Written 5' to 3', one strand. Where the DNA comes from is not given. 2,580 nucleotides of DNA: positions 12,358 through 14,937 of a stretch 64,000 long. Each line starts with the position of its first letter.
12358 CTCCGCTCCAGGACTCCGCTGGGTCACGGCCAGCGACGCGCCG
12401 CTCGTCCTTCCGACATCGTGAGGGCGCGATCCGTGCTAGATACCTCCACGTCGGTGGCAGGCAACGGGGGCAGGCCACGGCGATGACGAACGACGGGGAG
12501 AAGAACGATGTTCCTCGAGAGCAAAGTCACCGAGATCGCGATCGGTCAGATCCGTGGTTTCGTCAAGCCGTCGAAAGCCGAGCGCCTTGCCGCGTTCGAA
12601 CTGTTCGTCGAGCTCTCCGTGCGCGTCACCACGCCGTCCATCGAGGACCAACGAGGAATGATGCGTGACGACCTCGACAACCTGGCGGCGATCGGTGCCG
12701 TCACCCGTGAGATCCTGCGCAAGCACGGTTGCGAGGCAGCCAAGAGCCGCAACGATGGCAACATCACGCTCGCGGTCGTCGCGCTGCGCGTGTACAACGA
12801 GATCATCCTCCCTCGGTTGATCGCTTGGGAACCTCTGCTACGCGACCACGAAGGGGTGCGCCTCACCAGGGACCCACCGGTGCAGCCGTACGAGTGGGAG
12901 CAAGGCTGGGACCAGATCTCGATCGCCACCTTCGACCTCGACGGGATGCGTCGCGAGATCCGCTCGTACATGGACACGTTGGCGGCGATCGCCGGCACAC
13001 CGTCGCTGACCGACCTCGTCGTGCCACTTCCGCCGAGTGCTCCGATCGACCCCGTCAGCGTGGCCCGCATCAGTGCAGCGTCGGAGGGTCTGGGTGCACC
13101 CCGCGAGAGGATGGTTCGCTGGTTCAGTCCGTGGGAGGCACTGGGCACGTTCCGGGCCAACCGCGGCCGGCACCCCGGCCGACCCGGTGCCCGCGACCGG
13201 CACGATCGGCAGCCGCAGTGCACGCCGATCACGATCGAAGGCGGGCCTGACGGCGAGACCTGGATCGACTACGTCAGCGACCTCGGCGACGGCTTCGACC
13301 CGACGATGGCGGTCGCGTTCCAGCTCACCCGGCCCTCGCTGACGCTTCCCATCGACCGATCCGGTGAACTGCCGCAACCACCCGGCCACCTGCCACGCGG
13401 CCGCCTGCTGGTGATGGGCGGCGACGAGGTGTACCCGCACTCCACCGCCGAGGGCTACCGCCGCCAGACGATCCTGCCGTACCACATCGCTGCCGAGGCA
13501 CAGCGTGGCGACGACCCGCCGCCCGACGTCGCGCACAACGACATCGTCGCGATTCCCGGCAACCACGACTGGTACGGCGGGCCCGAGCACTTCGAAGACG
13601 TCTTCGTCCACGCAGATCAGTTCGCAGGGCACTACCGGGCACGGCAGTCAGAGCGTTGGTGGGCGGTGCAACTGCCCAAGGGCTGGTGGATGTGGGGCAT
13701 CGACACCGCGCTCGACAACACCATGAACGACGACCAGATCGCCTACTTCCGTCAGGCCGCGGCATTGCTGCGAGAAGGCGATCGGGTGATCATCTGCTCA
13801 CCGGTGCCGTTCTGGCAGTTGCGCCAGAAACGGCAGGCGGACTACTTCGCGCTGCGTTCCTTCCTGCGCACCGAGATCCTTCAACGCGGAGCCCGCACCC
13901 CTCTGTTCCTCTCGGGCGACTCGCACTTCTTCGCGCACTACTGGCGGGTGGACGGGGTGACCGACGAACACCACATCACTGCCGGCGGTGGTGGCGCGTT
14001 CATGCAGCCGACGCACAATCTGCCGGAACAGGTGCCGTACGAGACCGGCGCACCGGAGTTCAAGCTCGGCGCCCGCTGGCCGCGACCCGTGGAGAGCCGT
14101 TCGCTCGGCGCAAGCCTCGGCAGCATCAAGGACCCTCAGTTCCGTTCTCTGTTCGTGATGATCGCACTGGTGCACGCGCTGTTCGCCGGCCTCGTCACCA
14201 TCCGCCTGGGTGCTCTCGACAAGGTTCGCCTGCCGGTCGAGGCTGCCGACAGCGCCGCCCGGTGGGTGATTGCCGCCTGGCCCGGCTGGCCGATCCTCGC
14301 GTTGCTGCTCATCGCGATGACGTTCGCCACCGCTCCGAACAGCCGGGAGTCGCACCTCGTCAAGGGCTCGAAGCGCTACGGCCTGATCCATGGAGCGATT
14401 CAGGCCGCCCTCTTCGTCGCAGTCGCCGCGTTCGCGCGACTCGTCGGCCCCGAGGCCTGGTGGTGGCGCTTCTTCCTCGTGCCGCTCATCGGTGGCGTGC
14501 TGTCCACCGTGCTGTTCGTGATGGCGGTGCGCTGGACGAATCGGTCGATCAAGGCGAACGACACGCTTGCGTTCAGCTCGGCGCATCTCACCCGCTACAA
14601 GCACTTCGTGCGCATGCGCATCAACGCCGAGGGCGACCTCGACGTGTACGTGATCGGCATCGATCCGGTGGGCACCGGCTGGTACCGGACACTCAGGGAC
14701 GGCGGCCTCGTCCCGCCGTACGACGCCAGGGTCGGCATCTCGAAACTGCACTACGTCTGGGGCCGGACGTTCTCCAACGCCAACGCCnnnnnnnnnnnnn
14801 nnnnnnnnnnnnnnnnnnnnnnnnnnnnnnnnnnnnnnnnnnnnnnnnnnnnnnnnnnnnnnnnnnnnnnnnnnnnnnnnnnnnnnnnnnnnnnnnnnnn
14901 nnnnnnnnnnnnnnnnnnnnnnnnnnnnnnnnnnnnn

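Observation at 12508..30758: Seven-gene, 18-kb operon wiring STAND/TPR sensors and cyclase-kinase-FHA signalling to a muramidase-like protein and two membrane phospholipases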

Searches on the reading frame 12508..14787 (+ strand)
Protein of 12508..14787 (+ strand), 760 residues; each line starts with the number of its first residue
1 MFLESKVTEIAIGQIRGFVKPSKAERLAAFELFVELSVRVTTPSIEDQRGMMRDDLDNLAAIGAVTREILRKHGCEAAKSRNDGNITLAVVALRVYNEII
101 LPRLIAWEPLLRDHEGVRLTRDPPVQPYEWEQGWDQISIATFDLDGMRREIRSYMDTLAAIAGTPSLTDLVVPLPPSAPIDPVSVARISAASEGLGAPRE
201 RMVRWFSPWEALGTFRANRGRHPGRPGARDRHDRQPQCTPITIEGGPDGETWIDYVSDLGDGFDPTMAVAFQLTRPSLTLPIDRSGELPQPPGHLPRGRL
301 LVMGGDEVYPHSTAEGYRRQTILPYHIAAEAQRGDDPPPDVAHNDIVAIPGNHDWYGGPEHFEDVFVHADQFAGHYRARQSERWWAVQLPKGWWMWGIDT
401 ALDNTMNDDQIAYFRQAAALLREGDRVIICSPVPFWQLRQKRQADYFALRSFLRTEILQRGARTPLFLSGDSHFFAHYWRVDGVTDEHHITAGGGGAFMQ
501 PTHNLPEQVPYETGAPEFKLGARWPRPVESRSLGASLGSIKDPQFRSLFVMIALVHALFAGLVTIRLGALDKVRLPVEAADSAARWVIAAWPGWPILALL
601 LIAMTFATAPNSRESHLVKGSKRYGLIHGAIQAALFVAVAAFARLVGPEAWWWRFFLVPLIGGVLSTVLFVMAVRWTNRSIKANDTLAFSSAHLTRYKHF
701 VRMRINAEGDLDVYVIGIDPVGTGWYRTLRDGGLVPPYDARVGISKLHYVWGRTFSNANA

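Call 35: find_homologous_proteins(query=window:12508-14787:+, max_evalue=0.001)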
Query window:12508-14787:+ (760 aa): 1919 proteins with E <= 0.001 among 8000 candidates; the best 120 are listed.
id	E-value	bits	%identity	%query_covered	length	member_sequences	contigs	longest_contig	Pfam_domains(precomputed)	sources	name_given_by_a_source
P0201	9.0e-294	995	59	99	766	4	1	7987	-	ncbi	-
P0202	3.3e-293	993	60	99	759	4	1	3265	-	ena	-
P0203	4.7e-291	986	59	99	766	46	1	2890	-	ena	-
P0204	9.0e-291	985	58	100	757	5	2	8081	-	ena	-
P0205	1.7e-290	984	59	100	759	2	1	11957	-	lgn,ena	-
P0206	2.9e-271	920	55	100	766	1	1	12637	-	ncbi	-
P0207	3.3e-271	920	55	100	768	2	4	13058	-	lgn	-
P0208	3.5e-266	903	54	99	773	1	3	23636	-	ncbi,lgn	-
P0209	1.7e-221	756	49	98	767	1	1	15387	-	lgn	-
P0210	1.2e-202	693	58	71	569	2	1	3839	-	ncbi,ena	-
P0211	1.7e-197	676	44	99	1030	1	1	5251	PF18163.7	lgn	-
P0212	1.8e-195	670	44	99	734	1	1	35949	-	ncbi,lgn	-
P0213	1.0e-194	667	46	98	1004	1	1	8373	PF18163.7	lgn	-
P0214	1.0e-193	664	44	99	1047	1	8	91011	PF18163.7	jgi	jgi:hypothetical protein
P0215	2.2e-192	659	43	99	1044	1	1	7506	PF18163.7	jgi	-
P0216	1.2e-191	657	44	99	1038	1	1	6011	PF18163.7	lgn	-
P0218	1.5e-190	653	48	54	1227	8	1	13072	PF18163.7,PF18185.8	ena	-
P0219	1.9e-190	653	43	99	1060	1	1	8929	PF18163.7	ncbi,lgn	-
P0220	3.6e-190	652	42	99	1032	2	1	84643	PF18163.7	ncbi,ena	-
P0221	4.5e-190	652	44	97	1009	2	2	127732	PF18163.7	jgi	jgi:hypothetical protein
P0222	7.8e-190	651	43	99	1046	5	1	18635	PF18163.7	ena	-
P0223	8.7e-190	651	43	99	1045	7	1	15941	PF18163.7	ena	-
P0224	1.1e-189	650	43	99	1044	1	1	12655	PF18163.7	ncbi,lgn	-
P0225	4.8e-189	648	45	99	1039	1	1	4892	PF18163.7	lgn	-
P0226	5.0e-189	648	45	99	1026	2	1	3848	PF18163.7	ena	-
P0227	9.8e-189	647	44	99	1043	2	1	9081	PF18163.7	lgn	-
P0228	1.3e-188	647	44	99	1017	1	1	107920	PF18163.7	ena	-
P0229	1.3e-187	644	44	99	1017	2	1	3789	PF18163.7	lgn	-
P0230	1.8e-187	643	43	99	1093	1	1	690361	PF18163.7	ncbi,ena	-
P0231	4.6e-186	639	43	99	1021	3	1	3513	PF18163.7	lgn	-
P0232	1.8e-185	637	44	99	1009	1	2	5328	PF18163.7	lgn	-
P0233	1.6e-184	633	43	99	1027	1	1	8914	PF18163.7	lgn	-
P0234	3.0e-184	633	42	99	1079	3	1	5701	PF18163.7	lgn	-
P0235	8.4e-184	631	43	99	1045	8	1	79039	PF18163.7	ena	-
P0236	1.6e-182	627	42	99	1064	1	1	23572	PF18163.7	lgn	-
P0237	5.8e-182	625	43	99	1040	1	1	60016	PF18163.7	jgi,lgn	jgi:hypothetical protein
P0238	6.2e-182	625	42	100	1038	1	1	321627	PF18163.7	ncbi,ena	-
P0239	1.1e-180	621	43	99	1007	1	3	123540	PF18163.7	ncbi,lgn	ncbi:MAG: hypothetical protein AB7W59_19455 [Acidimicrobiia bacterium]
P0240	2.0e-180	620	41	99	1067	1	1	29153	PF18163.7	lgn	-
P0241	2.6e-180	620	44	99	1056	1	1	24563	PF18163.7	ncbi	-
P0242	2.9e-180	619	43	99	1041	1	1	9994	PF18163.7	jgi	jgi:hypothetical protein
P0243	3.1e-179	616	42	99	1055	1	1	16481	PF18163.7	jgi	jgi:hypothetical protein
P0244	4.6e-178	612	42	99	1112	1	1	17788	PF18163.7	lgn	-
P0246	4.9e-174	599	41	99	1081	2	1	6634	PF18163.7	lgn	-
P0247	3.6e-171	589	42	100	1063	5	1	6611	PF18163.7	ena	-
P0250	4.4e-167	576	41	99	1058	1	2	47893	PF18163.7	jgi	jgi:hypothetical protein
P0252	5.1e-166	572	43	98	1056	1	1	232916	PF18163.7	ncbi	-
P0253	2.8e-165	570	40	99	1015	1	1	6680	PF18163.7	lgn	-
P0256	4.0e-162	559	41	98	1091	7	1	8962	PF18163.7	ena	-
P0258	9.6e-154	532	42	88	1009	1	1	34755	PF18163.7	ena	-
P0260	2.3e-144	501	44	73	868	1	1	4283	PF18163.7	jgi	jgi:hypothetical protein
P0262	5.9e-142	493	45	73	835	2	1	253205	PF18163.7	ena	-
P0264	7.4e-137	476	46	67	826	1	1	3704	PF18163.7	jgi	jgi:hypothetical protein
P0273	4.9e-99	351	44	54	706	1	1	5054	PF18163.7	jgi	jgi:hypothetical protein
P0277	2.1e-85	306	32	95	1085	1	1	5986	PF18163.7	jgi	-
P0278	2.6e-85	305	33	97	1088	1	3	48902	PF18163.7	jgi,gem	-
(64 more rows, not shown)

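Call 38: search_solved_structures(query=A2, max_evalue=1, show_alignments=2)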
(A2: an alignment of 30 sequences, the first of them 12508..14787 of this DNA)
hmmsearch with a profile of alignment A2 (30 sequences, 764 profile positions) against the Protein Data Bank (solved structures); distinct sequences matched with E-value up to 1: 4.
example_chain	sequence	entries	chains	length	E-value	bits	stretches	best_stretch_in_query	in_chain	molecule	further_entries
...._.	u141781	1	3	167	0.021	16.2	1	53-109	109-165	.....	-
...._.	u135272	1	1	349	0.67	11.2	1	578-705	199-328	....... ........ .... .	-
7qhm_J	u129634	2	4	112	0.93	10.7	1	596-675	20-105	Hypothetical membrane protein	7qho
7dlu_A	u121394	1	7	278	0.93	10.7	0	545-691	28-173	Mechanosensitive ion channel MscS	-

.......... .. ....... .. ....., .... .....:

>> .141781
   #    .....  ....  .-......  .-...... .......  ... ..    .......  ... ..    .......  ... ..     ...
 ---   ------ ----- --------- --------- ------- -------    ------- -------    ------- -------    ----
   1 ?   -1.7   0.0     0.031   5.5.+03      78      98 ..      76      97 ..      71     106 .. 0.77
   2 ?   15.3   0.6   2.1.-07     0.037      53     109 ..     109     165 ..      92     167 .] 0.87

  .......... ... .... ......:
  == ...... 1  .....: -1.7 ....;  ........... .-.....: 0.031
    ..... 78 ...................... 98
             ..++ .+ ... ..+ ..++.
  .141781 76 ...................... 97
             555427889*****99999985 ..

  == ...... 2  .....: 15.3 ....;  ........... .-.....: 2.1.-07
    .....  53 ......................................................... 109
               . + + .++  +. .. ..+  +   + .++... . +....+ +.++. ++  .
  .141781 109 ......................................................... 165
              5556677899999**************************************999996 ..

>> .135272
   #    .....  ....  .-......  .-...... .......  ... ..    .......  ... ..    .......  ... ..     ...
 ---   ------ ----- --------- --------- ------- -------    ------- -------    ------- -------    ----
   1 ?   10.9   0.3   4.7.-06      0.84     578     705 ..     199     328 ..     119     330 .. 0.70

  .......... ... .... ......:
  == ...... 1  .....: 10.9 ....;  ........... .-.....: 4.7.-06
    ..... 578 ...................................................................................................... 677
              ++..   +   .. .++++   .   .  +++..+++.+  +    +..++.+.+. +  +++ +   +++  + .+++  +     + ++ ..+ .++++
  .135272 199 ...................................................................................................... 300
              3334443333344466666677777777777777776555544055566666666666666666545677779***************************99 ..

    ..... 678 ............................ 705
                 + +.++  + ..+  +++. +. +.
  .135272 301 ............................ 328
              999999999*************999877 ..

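Call 46: find_encoding_contigs(protein=P0208, flank=10000, max_places=2)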
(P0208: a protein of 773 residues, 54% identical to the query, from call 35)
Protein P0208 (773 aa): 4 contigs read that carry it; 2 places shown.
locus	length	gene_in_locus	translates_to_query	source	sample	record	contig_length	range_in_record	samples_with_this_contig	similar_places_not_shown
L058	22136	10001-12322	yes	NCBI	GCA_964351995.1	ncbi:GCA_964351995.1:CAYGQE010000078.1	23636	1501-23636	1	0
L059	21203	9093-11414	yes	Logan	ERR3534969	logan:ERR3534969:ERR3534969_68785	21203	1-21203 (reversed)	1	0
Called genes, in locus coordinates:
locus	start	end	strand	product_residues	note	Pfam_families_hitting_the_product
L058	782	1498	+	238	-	PF13610:DDE_Tnp_IS240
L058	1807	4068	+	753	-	PF00211:Guanylate_cyc (faint), PF13191:AAA_16 (weak), PF13401:AAA_22 (weak)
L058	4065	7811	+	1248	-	PF07714:PK_Tyr_Ser-Thr (weak), PF00069:Pkinase, PF13191:AAA_16, PF13401:AAA_22 (weak), PF13428:TPR_14 (faint), PF07719:TPR_2 (faint), PF07721:TPR_4 (faint)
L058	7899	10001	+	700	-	PF01734:Patatin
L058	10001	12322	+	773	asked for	-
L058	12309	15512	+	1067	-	PF13676:TIR_2 (weak)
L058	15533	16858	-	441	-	PF13676:TIR_2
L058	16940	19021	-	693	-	PF13676:TIR_2 (weak), PF18163:LD_cluster2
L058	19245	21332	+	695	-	PF13676:TIR_2, PF05048:NosD, PF13229:Beta_helix, PF05048:NosD, PF13229:Beta_helix, PF05048:NosD (weak), PF13229:Beta_helix, PF05048:NosD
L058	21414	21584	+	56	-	-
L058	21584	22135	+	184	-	?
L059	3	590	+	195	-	?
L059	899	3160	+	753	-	PF00211:Guanylate_cyc (faint), PF13191:AAA_16 (weak), PF13401:AAA_22 (weak)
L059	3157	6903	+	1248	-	PF07714:PK_Tyr_Ser-Thr (weak), PF00069:Pkinase, PF13191:AAA_16, PF13401:AAA_22 (weak), PF13428:TPR_14 (faint), PF07719:TPR_2 (faint), PF07721:TPR_4 (faint)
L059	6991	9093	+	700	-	PF01734:Patatin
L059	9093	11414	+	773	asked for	-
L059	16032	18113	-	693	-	PF13676:TIR_2 (weak), PF18163:LD_cluster2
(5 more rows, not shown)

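Call 47: find_encoding_contigs(protein=P0209, flank=10000, max_places=2)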
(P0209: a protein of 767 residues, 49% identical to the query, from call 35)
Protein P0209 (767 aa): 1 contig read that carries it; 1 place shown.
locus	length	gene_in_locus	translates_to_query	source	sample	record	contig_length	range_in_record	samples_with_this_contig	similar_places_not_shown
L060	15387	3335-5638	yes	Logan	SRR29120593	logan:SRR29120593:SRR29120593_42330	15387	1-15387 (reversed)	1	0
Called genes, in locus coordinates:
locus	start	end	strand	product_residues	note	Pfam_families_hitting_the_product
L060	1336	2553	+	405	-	PF08937:ThsB_TIR (weak), PF13676:TIR_2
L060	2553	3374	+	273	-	-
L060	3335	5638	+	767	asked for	-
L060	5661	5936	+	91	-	-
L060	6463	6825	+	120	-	-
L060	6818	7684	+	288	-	PF18163:LD_cluster2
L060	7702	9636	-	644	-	PF13374:TPR_10 (faint), PF24885:TPR_NPHP3 (faint), PF13424:TPR_12 (weak)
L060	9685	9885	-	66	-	-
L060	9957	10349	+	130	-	-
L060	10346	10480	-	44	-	-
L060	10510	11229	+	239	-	-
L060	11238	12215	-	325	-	PF12760:Zn_ribbon_IS1595, PF12762:DDE_Tnp_IS1595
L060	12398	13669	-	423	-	PF13676:TIR_2, PF13191:AAA_16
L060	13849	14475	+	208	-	-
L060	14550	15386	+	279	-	?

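Call 48: search_protein_families(library=padloc, proteins=[L058:12309-15512:+, L058:15533-16858:-, L058:16940-19021:-, L058:19245-21332:+, L058:10001-12322:+, L058:7899-10001:+], max_evalue=0.001)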
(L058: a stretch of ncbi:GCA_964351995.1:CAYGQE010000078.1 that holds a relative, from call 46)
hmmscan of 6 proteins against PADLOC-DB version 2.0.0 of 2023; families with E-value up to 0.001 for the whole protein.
L058:12309-15512:+ (1067 aa): 0 families

L058:15533-16858:- (441 aa): 1 family
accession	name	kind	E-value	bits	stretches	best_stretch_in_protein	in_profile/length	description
PDLC02012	SAVED5--SAVED_TIR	-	0.00034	17.8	1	6-77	13-78/404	-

L058:16940-19021:- (693 aa): 1 family
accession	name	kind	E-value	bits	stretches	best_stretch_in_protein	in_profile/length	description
PDLC05062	PDC-S66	-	1.1e-07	29.6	1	156-234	150-223/282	-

L058:19245-21332:+ (695 aa): 0 families

L058:10001-12322:+ (773 aa): 0 families

L058:7899-10001:+ (700 aa): 3 families
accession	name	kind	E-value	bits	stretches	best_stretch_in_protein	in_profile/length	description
PDLC00758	Effector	-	1e-10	39.5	1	25-214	12-191/331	Phospholipase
PDLC00757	Effector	-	2.6e-05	21.7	0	25-125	16-124/331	Phospholipase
PDLC00755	Effector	-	8.5e-05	19.8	0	25-76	17-73/311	Phospholipase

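Call 57: predict_structure(alignment_id=A2)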
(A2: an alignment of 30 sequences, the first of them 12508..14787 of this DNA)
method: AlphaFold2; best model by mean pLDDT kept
length: 760 residues; sequences in the alignment: 30
mean_pLDDT: 87.5   pTM: 0.89
mean pLDDT of the five models: 87.5, 86.3, 84.1, 83.0, 82.7
residues with pLDDT >= 90: 427; 70-90: 278; 50-70: 37; < 50: 18
segments of 3 or more residues with pLDDT < 50: 1-4, 223-230, 495-498
pLDDT, mean of each block of 10 residues (from residue 1): 60 83 94 92 59 91 94 84 84 94 96 95 90 91 87 90 88 90 87 82 79 80 48 74 93 87 87 93 86 94 80 82 91 73 90 81 92 93 96 96 88 97 97 91 93 96 94 84 90 60 85 84 88 81 88 96 88 79 92 95 93 87 96 97 91 95 95 89 82 83 97 96 91 91 93 80
secondary structure, 60 per line:
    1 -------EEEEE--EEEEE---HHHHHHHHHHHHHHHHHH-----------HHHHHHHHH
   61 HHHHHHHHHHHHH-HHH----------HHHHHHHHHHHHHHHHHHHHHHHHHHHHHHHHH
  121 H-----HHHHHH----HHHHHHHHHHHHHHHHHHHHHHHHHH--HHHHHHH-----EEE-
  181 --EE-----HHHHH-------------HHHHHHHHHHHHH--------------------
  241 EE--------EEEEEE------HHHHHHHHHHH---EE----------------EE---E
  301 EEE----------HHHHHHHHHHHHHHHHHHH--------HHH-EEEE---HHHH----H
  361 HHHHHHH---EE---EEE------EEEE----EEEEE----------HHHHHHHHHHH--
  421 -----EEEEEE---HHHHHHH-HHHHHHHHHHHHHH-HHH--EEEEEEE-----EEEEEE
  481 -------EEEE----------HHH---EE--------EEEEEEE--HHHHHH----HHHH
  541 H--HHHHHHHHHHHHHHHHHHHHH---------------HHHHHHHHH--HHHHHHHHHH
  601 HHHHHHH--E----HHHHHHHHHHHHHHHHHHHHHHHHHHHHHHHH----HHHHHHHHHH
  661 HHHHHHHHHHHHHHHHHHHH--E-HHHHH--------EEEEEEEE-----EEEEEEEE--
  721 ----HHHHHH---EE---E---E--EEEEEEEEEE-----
elements in order (helices of 4 or more, strands of 3 or more residues): E8-12 E15-19 H23-40 H52-73 H88-121 H127-132 H137-162 H165-171 E177-179 H190-194 H208-220 E251-256 H263-273 E300-303 H314-332 E345-348 H352-355 H360-367 E376-378 E385-388 E393-397 H408-418 E426-431 H435-441 H443-456 E463-469 E475-480 E488-491 E518-524 H527-532 H537-541 H544-564 H580-588 H591-607 H615-646 H651-680 H685-689 E698-705 E711-718 H725-730 E746-755
